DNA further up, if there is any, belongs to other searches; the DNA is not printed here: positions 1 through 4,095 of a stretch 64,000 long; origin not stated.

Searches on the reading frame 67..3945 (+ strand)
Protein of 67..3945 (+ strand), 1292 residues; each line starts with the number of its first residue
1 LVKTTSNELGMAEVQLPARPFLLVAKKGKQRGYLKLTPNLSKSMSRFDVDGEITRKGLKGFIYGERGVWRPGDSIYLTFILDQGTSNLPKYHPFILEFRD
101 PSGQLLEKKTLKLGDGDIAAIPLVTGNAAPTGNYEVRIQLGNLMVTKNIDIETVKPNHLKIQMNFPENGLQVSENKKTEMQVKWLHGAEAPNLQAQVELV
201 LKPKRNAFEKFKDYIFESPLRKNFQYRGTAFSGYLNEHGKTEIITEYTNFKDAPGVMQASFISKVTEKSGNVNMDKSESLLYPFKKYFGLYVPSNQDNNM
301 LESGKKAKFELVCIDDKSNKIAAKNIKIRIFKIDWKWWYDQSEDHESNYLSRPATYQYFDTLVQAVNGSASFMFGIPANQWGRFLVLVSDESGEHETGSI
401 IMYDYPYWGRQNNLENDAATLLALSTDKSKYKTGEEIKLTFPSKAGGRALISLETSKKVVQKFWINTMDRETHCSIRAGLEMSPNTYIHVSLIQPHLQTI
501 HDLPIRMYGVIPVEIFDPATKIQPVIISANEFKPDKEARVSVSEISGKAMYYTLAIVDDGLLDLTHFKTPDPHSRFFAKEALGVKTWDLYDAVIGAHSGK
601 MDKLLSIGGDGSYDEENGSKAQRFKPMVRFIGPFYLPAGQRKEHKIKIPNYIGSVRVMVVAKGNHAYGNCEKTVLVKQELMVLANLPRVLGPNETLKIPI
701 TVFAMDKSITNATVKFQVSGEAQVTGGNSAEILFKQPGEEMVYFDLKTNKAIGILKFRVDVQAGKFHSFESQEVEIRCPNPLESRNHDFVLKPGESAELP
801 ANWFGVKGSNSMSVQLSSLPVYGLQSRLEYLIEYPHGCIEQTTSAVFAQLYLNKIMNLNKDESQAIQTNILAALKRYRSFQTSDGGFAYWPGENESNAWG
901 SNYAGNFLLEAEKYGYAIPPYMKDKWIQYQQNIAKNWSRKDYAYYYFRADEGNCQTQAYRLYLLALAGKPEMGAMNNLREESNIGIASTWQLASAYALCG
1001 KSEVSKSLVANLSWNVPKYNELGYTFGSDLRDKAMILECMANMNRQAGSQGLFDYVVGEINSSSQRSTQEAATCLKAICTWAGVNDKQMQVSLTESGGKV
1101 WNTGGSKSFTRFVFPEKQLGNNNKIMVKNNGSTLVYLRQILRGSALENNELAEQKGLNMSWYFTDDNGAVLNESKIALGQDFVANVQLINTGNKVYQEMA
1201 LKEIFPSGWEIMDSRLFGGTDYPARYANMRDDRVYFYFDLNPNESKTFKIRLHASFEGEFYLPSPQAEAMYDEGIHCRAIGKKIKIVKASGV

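Call 67: search_protein_families(library=pfam, proteins=[window:67-3945:+], max_evalue=0.0001)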
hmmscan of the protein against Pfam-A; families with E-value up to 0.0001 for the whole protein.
window:67-3945:+ (1292 aa): 7 families
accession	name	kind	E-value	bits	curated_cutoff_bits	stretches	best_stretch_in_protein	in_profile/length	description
PF07703.20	A2M_BRD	-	3.6e-16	60.2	22.7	1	422-564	1-140/140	Alpha-2-macroglobulin bait region domain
PF17962.7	bMG6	-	2.7e-15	57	23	1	295-405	5-112/112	Bacterial macroglobulin domain 6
PF01835.25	MG2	-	2.2e-13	50.8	32.8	1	59-138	1-80/96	MG2 domain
PF17973.7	bMG10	-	1.5e-11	45.1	26.2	1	1166-1272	13-129/131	Bacterial Alpha-2-macroglobulin MG10 domain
PF17972.7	bMG5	-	3e-11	44.2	26.5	1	159-270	3-114/127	Bacterial Alpha-2-macroglobulin MG5 domain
PF00207.28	A2M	-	1.2e-08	35.1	21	1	638-715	12-91/92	Alpha-2-macroglobulin family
PF07678.20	TED_complement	-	1.2e-07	31.6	22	1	825-916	16-110/312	A-macroglobulin TED domain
